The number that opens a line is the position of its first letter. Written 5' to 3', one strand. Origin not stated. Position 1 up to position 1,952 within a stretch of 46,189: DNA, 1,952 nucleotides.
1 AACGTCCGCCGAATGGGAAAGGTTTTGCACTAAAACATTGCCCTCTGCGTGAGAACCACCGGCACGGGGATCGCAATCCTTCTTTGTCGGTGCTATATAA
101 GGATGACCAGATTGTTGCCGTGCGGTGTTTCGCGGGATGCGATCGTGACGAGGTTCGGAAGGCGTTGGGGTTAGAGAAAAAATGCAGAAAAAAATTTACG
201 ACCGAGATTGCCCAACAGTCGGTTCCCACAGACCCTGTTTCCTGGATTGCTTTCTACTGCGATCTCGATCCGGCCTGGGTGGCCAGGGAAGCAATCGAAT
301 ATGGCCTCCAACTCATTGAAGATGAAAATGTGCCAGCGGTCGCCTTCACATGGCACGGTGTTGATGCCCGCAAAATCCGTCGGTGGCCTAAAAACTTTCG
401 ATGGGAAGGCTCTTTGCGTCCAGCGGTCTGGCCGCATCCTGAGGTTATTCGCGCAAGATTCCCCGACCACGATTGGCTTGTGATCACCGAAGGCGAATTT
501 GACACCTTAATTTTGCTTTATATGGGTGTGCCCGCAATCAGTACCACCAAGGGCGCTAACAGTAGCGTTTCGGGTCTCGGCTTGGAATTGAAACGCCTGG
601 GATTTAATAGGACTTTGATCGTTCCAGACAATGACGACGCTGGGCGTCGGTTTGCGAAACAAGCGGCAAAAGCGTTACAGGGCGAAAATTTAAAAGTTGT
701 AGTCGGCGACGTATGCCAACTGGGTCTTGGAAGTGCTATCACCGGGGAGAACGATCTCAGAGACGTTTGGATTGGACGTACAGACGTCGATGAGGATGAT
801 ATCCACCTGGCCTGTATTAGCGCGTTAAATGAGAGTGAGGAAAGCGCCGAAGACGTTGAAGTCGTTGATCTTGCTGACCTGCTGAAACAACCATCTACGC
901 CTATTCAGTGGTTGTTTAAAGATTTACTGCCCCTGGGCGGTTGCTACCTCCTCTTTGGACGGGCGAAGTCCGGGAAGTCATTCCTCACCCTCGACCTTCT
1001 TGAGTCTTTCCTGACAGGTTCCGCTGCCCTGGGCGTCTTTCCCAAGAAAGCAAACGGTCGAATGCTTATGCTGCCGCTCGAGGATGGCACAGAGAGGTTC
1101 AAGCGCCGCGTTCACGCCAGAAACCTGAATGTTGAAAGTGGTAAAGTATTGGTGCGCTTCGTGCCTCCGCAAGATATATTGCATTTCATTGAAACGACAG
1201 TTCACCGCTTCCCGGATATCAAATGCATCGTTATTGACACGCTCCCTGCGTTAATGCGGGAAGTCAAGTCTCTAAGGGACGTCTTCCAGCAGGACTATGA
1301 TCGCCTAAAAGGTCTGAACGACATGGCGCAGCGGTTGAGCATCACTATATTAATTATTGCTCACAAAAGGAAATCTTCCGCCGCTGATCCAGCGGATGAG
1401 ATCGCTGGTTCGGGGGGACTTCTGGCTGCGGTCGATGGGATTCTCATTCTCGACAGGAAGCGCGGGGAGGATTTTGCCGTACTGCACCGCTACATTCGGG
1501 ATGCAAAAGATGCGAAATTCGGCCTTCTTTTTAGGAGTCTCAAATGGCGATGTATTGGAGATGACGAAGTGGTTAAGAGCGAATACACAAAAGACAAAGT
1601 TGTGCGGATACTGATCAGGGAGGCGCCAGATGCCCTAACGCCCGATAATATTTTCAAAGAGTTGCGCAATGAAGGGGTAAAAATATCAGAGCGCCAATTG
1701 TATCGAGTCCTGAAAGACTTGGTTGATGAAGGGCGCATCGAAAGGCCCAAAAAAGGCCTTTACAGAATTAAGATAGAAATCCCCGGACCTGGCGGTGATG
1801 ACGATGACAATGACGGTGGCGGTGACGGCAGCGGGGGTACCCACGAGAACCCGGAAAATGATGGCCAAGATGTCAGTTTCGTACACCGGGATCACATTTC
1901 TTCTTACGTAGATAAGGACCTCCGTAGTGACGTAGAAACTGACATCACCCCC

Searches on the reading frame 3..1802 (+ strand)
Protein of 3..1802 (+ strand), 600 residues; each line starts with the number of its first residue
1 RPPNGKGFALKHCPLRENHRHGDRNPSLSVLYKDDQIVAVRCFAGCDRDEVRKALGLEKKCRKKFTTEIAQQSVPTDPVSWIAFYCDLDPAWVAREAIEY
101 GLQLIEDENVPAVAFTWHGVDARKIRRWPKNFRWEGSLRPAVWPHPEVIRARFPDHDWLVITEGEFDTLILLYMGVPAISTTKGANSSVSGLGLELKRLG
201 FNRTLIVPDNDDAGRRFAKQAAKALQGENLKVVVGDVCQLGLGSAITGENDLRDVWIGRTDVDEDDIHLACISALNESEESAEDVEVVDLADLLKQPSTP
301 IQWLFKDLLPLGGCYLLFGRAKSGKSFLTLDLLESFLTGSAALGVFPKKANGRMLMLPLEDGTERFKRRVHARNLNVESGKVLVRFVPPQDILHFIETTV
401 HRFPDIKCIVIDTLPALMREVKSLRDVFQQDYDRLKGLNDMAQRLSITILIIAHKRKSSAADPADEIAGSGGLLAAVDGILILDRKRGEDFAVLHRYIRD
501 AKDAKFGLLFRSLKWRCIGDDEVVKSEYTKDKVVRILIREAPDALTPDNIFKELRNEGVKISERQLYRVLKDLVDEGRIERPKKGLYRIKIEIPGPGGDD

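Call 13: find_homologous_proteins(query=window:3-1790:+, max_evalue=0.001)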
Query window:3-1790:+ (596 aa): 8 proteins with E <= 0.001 among 8000 candidates.
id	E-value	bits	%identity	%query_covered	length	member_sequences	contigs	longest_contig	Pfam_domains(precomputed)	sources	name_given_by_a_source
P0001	1.9e-16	78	26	71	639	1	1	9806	PF13481.13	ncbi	-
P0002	2.8e-14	71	31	39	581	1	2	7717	PF13481.13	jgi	-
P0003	2.2e-5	41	27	77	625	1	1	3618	PF13481.13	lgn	-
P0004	9.3e-5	39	26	38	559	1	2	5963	-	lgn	-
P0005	1.8e-4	38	30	39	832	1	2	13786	PF13148.12,PF13155.13,PF13362.13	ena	-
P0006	2.0e-4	38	28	38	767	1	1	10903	PF12307.14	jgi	jgi:hypothetical protein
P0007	7.4e-4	36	30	36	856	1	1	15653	-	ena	-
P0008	8.2e-4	36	30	32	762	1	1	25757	PF13481.13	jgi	jgi:hypothetical protein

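Call 38: find_related_loci(query=A2, collection=genome_contigs, flank=8000)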
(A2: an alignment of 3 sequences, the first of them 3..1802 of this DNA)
Query A2 (600 aa) in genome_contigs; peptide patterns used: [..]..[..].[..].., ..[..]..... (x = any residue, [..] = any of these).
283 stretches matched a pattern; 23 encode a relative of the query (tblastn E <= 1e-3); 23 distinct loci.
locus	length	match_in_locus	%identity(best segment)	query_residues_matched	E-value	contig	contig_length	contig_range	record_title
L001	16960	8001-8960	23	258-581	4e-10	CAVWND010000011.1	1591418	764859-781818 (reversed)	MAG: uncultured Planctomycetota bacterium isolate MFD09495.bin.2.75 genome assembly, contig: contig_6879, whole genome s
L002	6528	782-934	47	4-60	3e-7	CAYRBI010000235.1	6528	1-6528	MAG TPA_asm: uncultured bacterium isolate binchicken_co66_130 genome assembly, contig: NODE_16912_length_6528_cov_8.8143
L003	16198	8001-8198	38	155-222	4e-7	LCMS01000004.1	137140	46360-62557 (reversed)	MAG: Candidatus Uhrbacteria bacterium GW2011_GWE2_46_68 UX57_C0004, whole genome shotgun sequence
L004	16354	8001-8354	25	110-238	2e-6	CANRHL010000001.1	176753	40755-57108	MAG: uncultured Clostridia bacterium isolate Lapin-030__bin21 genome assembly, contig: Lapin-030__NODE_71_length_176753_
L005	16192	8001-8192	38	157-222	3e-6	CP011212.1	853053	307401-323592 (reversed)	MAG: candidate division TM6 bacterium GW2011_GWF2_28_16 chromosome, complete genome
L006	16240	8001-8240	36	150-234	9e-6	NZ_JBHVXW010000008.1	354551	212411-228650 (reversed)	Streptomyces sp. NPDC058274 NPDC058274_T38_B10.ctg-0008, whole genome shotgun sequence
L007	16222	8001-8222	35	158-234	1e-5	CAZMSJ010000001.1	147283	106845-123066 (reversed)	MAG TPA_asm: uncultured Gammaproteobacteria bacterium isolate SRP298887_co1_344 genome assembly, contig: NODE_30_length_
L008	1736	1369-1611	36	155-238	1e-5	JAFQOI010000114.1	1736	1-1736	Bacterium isolate RGIG2002 Goat_Colon-1__c667802, whole genome shotgun sequence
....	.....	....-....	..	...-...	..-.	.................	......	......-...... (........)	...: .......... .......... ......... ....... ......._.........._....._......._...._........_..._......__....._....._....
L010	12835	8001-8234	37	158-238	2e-5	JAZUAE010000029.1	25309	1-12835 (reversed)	MAG: Clostridia bacterium isolate T1900045322_YK20190011.MAGScoT_cleanbin_000028 SGB_6372_k141_4072724, whole genome sho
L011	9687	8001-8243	35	155-238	3e-5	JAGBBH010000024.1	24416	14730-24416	MAG: Clostridia bacterium isolate RGIG8962 Water_deer_Rectum-2__c146271, whole genome shotgun sequence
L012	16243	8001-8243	34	155-238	3e-5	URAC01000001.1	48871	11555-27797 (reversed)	uncultured Firmicutes bacterium isolate UMGS808 genome assembly, contig: NODE_102_length_48871_cov_11.398394, whole geno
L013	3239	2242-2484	35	155-238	2e-5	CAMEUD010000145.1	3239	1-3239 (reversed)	MAG: uncultured Clostridia bacterium isolate SRR11489789_bin.108_metaWRAP_v1.3_MAG genome assembly, contig: ERZ11466733.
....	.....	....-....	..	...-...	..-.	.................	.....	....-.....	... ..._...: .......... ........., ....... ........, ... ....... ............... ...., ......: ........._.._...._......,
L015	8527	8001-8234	34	158-238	4e-5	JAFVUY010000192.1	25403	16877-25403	MAG: Bacilli bacterium isolate RGIG5418 Sheep_Colon-4__c657516, whole genome shotgun sequence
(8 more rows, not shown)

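Call 51: find_related_loci(query=A2, collection=metagenome_contigs, flank=8000)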
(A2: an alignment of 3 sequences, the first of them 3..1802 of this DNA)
Query A2 (600 aa) in metagenome_contigs; peptide patterns used: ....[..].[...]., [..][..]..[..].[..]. (x = any residue, [..] = any of these).
245 stretches matched a pattern, but none encodes a relative of the query by tblastn (E <= 1e-3).

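Call 79: search_solved_structures(query=window:3-1802:+, max_evalue=0.01)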
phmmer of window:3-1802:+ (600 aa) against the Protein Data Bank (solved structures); distinct sequences matched with E-value up to 0.01: 0.

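Call 95: search_dna_similar(query=window:3-1802:+, collection=plasmids, mode=protein, max_rows=40)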
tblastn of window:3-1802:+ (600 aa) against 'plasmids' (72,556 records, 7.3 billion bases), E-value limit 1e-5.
Records with a match: 8; places in all: 10; records where one place covers at least 80% of the query: 0.
Best place of each record, by identity: <60% 8.
By first word of the organism name: Subdoligranulum 2; Gloeothece 2; Enterococcus 2; Caldicellulosiruptor 1; Tsukamurella 1.
By predicted mobility (MOB-suite, as given by PLSDB): non-mobilizable 4; conjugative 2; mobilizable 2.
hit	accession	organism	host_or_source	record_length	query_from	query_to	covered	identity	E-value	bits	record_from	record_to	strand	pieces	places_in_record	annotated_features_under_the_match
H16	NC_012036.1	Caldicellulosiruptor bescii DSM 6725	-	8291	300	592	49%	27.9%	1e-19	101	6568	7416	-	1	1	AAA family ATPase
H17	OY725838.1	Subdoligranulum variabile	-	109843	300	538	40%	31.3%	1e-16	92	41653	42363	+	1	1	record has no annotation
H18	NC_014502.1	Gloeothece verrucosa PCC 7822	fresh water in rice field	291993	301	586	48%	26.1%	1e-6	60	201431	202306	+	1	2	AAA family ATPase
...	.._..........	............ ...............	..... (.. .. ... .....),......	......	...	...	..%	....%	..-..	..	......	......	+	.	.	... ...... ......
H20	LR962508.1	Enterococcus faecalis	-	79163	296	539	41%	26.6%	2e-11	75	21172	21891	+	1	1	none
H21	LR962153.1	Enterococcus faecalis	-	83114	296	539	41%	26.6%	2e-11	75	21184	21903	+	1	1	none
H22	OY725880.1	Subdoligranulum variabile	-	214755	313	508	33%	31.9%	2e-12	79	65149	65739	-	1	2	none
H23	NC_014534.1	Gloeothece verrucosa PCC 7822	fresh water in rice field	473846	298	499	34%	24.8%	1e-6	60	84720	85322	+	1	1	AAA family ATPase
